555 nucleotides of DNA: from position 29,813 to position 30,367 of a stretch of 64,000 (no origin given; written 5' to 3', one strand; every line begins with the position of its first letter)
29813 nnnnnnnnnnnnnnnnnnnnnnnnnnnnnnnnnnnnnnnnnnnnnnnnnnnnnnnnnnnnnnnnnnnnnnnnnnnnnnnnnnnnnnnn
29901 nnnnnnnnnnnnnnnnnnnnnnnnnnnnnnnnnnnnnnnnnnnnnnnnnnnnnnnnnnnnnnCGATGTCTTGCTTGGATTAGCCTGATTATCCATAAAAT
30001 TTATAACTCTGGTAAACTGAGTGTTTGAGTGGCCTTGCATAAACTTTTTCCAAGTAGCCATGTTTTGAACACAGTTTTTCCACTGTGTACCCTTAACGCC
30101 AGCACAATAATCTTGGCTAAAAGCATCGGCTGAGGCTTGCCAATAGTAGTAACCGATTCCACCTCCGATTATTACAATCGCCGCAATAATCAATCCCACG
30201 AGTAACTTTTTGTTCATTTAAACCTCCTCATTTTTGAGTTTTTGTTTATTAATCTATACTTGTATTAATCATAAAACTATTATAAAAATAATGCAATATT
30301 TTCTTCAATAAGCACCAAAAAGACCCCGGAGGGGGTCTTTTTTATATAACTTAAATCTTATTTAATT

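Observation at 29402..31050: Paralogous surface-protein genes sharing a perfect 185-bp module but carrying different C-terminal domains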

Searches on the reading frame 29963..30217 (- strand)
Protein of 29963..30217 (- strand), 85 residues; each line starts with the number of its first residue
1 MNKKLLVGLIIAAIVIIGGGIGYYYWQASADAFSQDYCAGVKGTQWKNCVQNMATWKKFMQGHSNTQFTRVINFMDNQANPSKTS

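Call 15: find_homologous_proteins(query=window:29963-30217:-, max_evalue=0.01)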
Query seq(85 aa) (85 aa): 1 proteins with E <= 0.01 among 1 candidates.
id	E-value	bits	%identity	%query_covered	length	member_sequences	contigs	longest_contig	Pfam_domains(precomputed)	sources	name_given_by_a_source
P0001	1.9e-28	115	68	86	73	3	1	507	-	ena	-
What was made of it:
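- Tried and rejected: The word-index protein search with the 85-aa N-terminus returned one hit and missed even the identical proteins, so it says nothing about family size (call 15).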

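Call 19: find_related_loci(query=A1, collection=genome_contigs, flank=10000)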
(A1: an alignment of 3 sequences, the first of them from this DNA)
Query A1 (85 aa) in genome_contigs; peptide patterns used: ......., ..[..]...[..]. (x = any residue, [..] = any of these).
113 stretches matched a pattern, but none encodes a relative of the query by tblastn (E <= 1e-3).

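Call 20: find_related_loci(query=A1, collection=metagenome_contigs, flank=10000)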
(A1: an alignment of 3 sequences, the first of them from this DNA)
Query A1 (85 aa) in metagenome_contigs; peptide patterns used: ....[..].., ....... (x = any residue, [..] = any of these).
387 stretches matched a pattern, but none encodes a relative of the query by tblastn (E <= 1e-3).
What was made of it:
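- Tried and rejected: The first collection scans with the close-relative alignment A1 found nothing in genome_contigs or metagenome_contigs (calls 19, 20).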

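Call 23: find_encoding_contigs(protein=P0001, flank=5000)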
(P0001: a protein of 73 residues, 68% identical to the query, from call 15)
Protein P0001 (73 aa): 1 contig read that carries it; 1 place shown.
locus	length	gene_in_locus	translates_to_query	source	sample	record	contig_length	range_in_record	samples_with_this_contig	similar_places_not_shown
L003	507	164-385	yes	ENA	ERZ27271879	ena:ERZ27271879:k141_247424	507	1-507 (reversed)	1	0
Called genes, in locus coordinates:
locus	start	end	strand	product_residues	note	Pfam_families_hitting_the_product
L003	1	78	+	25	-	?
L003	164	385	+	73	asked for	-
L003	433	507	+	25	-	?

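Call 32: find_related_loci(query=A3, collection=genome_contigs, flank=10000)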
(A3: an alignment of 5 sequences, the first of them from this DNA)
Query A3 (85 aa) in genome_contigs; peptide patterns used: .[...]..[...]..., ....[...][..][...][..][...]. (x = any residue, [..] = any of these).
107 stretches matched a pattern; 2 encode a relative of the query (tblastn E <= 1e-3); 2 distinct loci.
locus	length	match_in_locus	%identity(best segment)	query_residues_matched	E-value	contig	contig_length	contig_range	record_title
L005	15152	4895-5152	70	1-85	3e-42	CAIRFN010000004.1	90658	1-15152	uncultured Candidatus Berkelbacteria bacterium isolate AM-lipid-01-D8_bin-0424 genome assembly, contig: bin-0424:04/13,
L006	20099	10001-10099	52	1-32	2e-5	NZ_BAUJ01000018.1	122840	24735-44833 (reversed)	Vibrio halioticoli NBRC 102217, whole genome shotgun sequence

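Call 41: search_protein_families(library=pfam, proteins=[L005:4895-5617:+], max_evalue=0.01)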
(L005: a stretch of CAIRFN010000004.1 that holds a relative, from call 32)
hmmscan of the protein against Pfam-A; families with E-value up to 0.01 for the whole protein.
L005:4895-5617:+ (240 aa): 2 families
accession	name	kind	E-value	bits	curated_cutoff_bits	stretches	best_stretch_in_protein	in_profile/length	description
PF00030.24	Crystall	-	0.00091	19.7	25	0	164-209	32-69/82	Beta/Gamma crystallin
PF03995.18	Inhibitor_I36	-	0.0021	18.4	21.1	1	136-196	15-67/69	Peptidase inhibitor family I36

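Call 61: find_related_loci(query=A3, collection=metagenome_contigs, flank=6000)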
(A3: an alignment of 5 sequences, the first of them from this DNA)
Query A3 (85 aa) in metagenome_contigs; peptide patterns used: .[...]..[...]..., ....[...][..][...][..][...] (x = any residue, [..] = any of these).
599 stretches matched a pattern (row limit reached: there are more); 3 encode a relative of the query (tblastn E <= 1e-3); 3 distinct loci.
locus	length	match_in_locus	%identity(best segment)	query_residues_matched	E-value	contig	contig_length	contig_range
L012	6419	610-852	51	1-80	1e-26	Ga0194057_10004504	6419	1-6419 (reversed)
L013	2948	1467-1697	56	1-76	5e-23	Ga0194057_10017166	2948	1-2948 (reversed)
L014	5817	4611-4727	38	1-39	2e-6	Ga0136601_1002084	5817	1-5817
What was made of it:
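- On Gene-conversion tract between paralogs: None were found (calls 19, 20, 32, 61).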

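Call 65: search_solved_structures(query=A2, max_evalue=10)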
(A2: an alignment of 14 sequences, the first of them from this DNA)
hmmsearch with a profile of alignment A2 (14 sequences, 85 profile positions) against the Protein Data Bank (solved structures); distinct sequences matched with E-value up to 10: 11.
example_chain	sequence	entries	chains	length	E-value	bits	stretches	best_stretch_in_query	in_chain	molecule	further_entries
1cd1_A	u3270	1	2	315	0.023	17.9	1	6-31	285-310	CD1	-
5fbg_A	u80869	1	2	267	0.13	15.5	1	29-82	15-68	Nuclease S1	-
6w8u_A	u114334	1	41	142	0.13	15.4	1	7-36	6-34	pilin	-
5fb9_A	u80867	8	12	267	0.27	14.4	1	29-82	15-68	Nuclease S1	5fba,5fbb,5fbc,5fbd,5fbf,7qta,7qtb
5nc6_B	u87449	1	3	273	1.2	12.4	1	1-29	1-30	Peptidoglycan N-acetylglucosamine deacetylase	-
3i08_A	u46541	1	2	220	2.1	11.6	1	45-69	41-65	Neurogenic locus notch homolog protein 1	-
3eto_A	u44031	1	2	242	2.6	11.3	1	45-69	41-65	Neurogenic locus notch homolog protein 1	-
3l95_X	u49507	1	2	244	2.6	11.3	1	45-69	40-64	Neurogenic locus notch homolog protein 1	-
6exs_A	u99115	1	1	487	3.3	10.9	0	5-28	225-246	Peptide ABC transporter permease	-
6h7u_A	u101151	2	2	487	3.3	10.9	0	5-28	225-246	Peptide ABC transporter permease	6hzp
6gz9_A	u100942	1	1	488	3.3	10.9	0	5-28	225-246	Peptide ABC transporter permease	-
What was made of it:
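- On Type IV pilin / pseudopilin: The PDB pilin match has E=0.13 and covers the hydrophobic segment only (call 65).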

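Call 74: find_homologous_proteins(query=A2, max_evalue=0.001)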
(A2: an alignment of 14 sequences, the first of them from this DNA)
Query A2 (14 sequences) (85 aa, profile of the alignment): 6 proteins with E <= 0.001 among 1249 candidates.
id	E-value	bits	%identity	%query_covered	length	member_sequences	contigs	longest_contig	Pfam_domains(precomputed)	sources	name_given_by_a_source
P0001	8.1e-32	127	68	86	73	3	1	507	-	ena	-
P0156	8.3e-31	124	47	91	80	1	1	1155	-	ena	-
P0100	9.7e-31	123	43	88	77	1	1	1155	-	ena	-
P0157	1.3e-30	123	51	87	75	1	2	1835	-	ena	-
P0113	1.5e-26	110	43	89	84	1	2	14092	-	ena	-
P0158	1.1e-25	107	40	94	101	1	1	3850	-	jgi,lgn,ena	-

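Call 76: find_encoding_contigs(protein=P0156, flank=2000, max_places=3)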
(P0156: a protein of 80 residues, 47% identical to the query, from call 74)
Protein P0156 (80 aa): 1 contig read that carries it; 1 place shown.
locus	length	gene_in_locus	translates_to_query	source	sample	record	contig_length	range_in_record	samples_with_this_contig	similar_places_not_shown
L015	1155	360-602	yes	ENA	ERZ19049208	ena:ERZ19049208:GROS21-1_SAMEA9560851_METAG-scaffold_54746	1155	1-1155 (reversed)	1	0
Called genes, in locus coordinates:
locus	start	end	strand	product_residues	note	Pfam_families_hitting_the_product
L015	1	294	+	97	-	?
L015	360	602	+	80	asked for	-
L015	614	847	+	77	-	-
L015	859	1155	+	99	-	?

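Call 80: search_protein_families(library=pfam, proteins=[L005:546-1652:+, L005:266-622:-], max_evalue=0.001)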
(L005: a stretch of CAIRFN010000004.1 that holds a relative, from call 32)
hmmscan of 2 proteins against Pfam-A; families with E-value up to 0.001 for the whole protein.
L005:546-1652:+ (368 aa): 1 family
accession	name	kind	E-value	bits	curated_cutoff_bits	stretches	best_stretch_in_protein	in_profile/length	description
PF00078.32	RVT_1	-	7.7e-22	78.5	29.6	1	112-310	8-203/205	Reverse transcriptase (RNA-dependent DNA polymerase)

L005:266-622:- (118 aa): 1 family
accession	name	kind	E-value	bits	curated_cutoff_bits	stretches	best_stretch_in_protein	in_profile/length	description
PF22296.2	bAvd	-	1e-13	52.1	40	1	14-105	17-106/107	bAvd-like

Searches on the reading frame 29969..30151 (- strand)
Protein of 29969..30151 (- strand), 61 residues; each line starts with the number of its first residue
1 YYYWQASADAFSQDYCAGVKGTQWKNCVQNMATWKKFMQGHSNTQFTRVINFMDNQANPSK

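Call 90: predict_structure(alignment_id=A6)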
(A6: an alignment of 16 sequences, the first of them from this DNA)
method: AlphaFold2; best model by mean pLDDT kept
length: 61 residues; sequences in the alignment: 16
mean_pLDDT: 61.5   pTM: 0.33
mean pLDDT of the five models: 61.5, 59.8, 59.5, 59.2, 55.5
residues with pLDDT >= 90: 0; 70-90: 10; 50-70: 44; < 50: 7
segments of 3 or more residues with pLDDT < 50: 1-6
pLDDT, mean of each block of 10 residues (from residue 1): 48 67 72 64 61 59 44
secondary structure, 60 per line:
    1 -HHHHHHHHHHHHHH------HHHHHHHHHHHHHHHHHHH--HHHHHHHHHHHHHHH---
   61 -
elements in order: H2-15 H22-40 H43-57

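Call 92: fold_search(model_id=the predicted structure, library=pdb)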
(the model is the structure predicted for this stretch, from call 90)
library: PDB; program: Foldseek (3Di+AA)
matches with E <= 10: 5; with E <= 0.001: 0
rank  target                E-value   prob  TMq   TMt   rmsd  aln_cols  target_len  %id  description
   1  2qyp_A                4.6e+00  0.13  0.44  0.36   6.9        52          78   13  Orthorhombic Crystal Structure of Human Saposin C Dimer in Open Conformation (released 2008-04-29)
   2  6slr_A                7.9e+00  0.10  0.49  0.40   3.7        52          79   13  Structure of saposin B in complex with atovaquone (released 2020-09-09)
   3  4v2o_B                8.5e+00  0.08  0.45  0.37   3.8        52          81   12  Structure of saposin B in complex with chloroquine (released 2015-12-09)
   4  7tyx_E                8.5e+00  0.02  0.26  0.17  10.2        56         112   18  Human Amylin2 Receptor in complex with Gs and rat amylin peptide (released 2022-03-30)
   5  1y74_MODEL_1_B        9.1e+00  0.05  0.30  0.35   6.6        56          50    9  Solution Structure of mLin-2/mLin-7 L27 Domain Complex (released 2005-04-19)
